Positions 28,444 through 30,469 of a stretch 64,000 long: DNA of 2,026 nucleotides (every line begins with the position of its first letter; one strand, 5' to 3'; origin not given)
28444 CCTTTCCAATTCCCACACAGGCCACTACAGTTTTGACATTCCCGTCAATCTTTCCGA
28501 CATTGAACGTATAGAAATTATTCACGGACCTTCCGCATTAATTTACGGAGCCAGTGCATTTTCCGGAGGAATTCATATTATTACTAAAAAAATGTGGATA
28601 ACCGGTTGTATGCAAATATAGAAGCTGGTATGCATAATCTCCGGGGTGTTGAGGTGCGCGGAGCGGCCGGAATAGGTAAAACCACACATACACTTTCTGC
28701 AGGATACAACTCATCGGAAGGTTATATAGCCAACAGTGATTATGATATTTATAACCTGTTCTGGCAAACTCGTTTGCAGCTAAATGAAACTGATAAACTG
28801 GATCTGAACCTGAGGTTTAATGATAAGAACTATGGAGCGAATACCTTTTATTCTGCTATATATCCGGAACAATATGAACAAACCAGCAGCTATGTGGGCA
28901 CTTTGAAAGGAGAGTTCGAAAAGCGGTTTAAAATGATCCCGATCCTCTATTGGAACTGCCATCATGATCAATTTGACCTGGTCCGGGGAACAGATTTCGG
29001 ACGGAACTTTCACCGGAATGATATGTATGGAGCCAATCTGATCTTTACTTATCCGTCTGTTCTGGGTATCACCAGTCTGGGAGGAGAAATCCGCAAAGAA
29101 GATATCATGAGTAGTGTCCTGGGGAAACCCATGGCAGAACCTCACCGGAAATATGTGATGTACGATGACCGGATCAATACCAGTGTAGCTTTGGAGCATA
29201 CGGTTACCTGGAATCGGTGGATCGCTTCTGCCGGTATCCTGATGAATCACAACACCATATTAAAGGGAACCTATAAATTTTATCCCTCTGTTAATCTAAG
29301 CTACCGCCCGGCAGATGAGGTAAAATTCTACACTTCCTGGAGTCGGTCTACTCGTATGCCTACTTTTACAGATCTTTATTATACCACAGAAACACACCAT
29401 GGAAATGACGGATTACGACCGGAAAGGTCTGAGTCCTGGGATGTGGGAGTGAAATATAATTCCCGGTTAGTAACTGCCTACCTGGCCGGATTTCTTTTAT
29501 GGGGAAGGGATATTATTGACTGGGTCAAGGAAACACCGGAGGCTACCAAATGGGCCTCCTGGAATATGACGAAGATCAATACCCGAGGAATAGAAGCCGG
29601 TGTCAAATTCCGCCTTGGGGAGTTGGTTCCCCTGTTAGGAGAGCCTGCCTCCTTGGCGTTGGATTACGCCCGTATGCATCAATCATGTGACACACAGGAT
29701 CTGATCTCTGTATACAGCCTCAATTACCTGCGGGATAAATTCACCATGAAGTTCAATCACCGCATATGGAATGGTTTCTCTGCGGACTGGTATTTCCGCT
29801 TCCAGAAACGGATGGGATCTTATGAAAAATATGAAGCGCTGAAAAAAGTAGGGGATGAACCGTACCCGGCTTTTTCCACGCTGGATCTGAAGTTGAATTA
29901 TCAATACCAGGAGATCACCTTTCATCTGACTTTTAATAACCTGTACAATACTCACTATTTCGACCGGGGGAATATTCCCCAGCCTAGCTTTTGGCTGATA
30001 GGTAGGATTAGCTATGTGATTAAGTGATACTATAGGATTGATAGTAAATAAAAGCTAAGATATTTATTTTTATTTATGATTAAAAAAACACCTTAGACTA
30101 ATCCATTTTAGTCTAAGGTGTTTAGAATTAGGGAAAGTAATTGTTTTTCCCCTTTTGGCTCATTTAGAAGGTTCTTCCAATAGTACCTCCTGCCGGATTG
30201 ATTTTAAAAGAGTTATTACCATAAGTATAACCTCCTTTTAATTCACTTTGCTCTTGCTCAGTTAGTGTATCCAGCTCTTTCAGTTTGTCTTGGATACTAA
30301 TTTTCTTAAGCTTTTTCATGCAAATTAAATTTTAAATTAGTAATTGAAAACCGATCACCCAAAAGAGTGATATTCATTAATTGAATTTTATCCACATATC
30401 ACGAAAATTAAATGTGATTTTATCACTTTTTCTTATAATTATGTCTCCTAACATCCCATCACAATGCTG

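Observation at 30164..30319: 51-aa double-glycine-leader peptide ORF missing from the ORF track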

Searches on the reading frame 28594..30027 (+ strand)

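Call 4: search_protein_families(library=ncbifam, proteins=[window:28594-30027:+], max_evalue=1)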
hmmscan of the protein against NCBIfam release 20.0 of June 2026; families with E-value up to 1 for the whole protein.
window:28594-30027:+ (477 aa): 15 families
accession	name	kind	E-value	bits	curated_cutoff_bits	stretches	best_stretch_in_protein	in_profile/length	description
TIGR01786.1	TonB-hemlactrns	subfamily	1.1e-18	67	323.75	1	218-463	427-694/719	TonB-dependent hemoglobin/transferrin/lactoferrin family receptor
TIGR01785.1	TonB-hemin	subfamily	1.8e-18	66.4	316.85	1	219-464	404-663/677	TonB-dependent heme/hemoglobin receptor family protein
TIGR01779.1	TonB-B12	equivalog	3.7e-10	39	599.7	1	190-455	350-593/614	TonB-dependent vitamin B12 receptor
TIGR01778.1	TonB-copper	equivalog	5.9e-10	38.5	472.45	1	241-456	393-603/637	TonB-dependent copper receptor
NF053590.1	TonB_dep_TOL0244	equivalog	8.4e-08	31.3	645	1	211-457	344-582/604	TOL_0244 family TonB-dependent receptor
NF049947.1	TonB_dep_PCPU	exception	1.2e-07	30.4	800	1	228-310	441-524/685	TonB-dependent receptor, PCPU motif-type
TIGR04056.1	OMP_RagA_SusC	subfamily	8.1e-06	24.4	368.25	2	21-92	295-365/981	SusC/RagA family TonB-linked outer membrane protein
NF007926.1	PRK10641.1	equivalog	1.4e-05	23.8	836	1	240-448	402-589/617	TonB-dependent vitamin B12 receptor BtuB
NF049946.1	TonB_dep_CU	exception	2.4e-05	22.9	700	2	228-456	446-662/683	TonB-dependent receptor, CU motif-type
NF041535.1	TonB_rec_PqqU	equivalog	0.00012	20.5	1200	1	227-343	420-535/676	TonB-dependent receptor PqqU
NF041676.1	FecA_OM_dicitr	equivalog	0.00037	18.6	1100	1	219-351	512-636/773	TonB-dependent Fe(3+) dicitrate receptor FecA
TIGR01782.1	TonB-Xanth-Caul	subfamily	0.0012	17.2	310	1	228-286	584-654/868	TonB-dependent receptor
NF010651.0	PRK14050.1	equivalog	0.016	13.3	884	1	266-456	525-705/730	TonB-dependent siderophore receptor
NF049944.1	TonB_dep_PUIUD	equivalog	0.029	12.7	850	1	161-295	374-513/686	TonB-dependent receptor, PUIUD motif-type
NF038079.1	TonB_sider_MxcH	equivalog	0.065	11.3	925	1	234-337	540-645/792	TonB-dependent siderophore myxochelin receptor MxcH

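Call 5: search_protein_families(library=pfam, proteins=[window:28594-30027:+], max_evalue=0.1)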
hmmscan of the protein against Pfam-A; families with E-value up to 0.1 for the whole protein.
window:28594-30027:+ (477 aa): 1 family
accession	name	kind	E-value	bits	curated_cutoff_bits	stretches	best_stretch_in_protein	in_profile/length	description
PF00593.30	TonB_dep_Rec_b-barrel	-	3.3e-31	110.1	27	1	37-450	42-436/436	TonB dependent receptor-like, beta-barrel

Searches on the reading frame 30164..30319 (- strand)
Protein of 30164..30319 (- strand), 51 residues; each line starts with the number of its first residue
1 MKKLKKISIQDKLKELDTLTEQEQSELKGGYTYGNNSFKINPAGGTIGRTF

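Call 4: search_protein_families(library=ncbifam, proteins=[window:30164-30319:-], max_evalue=1)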
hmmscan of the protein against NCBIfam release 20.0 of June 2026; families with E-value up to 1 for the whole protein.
window:30164-30319:- (51 aa): 2 families
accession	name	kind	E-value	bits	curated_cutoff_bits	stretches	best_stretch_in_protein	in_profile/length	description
TIGR04149.1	GG_sam_targ_CFB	domain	3.5e-05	23.6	25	1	1-34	1-32/43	TIGR04149 family rSAM-modified RiPP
NF038153.1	lant_leader_L1a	domain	0.6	10.3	22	1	19-30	21-32/32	class I lanthipeptide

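Call 5: search_protein_families(library=pfam, proteins=[window:30164-30319:-], max_evalue=0.1)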
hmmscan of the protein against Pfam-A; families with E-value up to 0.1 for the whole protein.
window:30164-30319:- (51 aa): 0 families

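Call 7: find_homologous_proteins(query=window:30167-30319:-, max_evalue=0.01)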
Query seq(51 aa) (51 aa): 1 proteins with E <= 0.01 among 1 candidates.
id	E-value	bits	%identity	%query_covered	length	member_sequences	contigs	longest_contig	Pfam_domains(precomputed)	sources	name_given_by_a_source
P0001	2.2e-25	104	100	100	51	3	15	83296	-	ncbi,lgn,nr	ncbi:MAG: hypothetical protein LUG96_05250 [Tannerellaceae bacterium]|nr:hypothetical protein [Tanne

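Call 10: find_encoding_contigs(protein=P0001, flank=10000, max_places=10)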
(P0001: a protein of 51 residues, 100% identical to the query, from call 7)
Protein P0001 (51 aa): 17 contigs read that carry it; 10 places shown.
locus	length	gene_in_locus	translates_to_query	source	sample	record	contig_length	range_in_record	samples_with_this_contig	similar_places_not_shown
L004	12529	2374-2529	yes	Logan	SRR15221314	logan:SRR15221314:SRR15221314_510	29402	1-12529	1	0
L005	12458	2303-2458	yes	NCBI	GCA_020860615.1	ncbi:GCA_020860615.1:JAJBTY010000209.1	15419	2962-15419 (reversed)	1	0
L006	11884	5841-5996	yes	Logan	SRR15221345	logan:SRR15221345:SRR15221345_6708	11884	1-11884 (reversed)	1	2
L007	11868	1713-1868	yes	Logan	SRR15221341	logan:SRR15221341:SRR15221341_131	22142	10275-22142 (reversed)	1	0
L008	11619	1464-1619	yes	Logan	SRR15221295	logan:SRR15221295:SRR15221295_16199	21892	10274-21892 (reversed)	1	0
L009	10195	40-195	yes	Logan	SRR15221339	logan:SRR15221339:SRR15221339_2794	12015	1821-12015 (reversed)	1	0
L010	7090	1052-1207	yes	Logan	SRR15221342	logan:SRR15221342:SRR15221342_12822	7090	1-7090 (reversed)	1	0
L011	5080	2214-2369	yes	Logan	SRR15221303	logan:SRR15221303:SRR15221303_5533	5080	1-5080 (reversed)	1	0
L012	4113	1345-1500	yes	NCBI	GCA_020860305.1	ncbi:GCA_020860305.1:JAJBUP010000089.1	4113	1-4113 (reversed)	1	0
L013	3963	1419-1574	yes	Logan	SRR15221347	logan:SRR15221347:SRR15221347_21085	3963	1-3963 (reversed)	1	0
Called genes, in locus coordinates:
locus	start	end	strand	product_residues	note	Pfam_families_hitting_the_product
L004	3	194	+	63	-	?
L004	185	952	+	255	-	-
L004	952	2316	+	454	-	PF13650:Asp_protease_2, PF13975:gag-asp_proteas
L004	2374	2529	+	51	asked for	-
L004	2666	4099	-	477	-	PF00593:TonB_dep_Rec_b-barrel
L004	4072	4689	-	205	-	PF07715:Plug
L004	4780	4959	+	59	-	-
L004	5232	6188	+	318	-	PF01261:AP_endonuc_2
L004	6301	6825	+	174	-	PF03729:DUF308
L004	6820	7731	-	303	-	PF12833:HTH_18, PF00165:HTH_AraC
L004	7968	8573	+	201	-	PF00440:TetR_N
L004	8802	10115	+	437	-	PF02321:OEP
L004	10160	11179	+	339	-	PF25917:BSH_RND (weak), PF25973:BSH_CzcB (weak), PF25984:BSH_YknX (weak), PF25944:Beta-barrel_RND (weak), PF25954:Beta-barrel_RND_2, PF25967:RND-MFP_C (weak), PF25975:CzcB_C (weak), PF25989:YknX_C, +1 more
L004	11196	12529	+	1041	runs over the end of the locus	PF00873:ACR_tran, PF03176:MMPL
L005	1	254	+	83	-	?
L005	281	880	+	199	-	-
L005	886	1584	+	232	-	PF13650:Asp_protease_2 (faint)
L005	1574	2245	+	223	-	-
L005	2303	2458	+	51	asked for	-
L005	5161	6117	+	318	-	PF01261:AP_endonuc_2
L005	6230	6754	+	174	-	PF03729:DUF308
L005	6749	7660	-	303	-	PF12833:HTH_18, PF00165:HTH_AraC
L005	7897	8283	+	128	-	PF00440:TetR_N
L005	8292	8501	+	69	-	-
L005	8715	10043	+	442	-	PF02321:OEP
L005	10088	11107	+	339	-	PF25917:BSH_RND (weak), PF25973:BSH_CzcB (weak), PF25984:BSH_YknX (weak), PF25944:Beta-barrel_RND (weak), PF25954:Beta-barrel_RND_2, PF25967:RND-MFP_C (weak), PF25975:CzcB_C (weak), PF25989:YknX_C, +1 more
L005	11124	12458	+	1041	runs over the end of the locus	PF00873:ACR_tran, PF03176:MMPL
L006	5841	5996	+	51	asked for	-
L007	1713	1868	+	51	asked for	-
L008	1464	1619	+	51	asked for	-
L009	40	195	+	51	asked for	-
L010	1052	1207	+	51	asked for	-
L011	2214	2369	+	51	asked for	-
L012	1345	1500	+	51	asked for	-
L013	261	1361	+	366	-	PF13650:Asp_protease_2, PF13975:gag-asp_proteas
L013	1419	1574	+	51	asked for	-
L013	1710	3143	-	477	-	PF00593:TonB_dep_Rec_b-barrel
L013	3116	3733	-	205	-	PF07715:Plug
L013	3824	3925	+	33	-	-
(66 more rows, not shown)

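Call 82: search_protein_families(library=pfam, proteins=[window:30167-30319:-], max_evalue=10)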
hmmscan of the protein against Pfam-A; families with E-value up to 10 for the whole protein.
seq(51 aa): 0 families
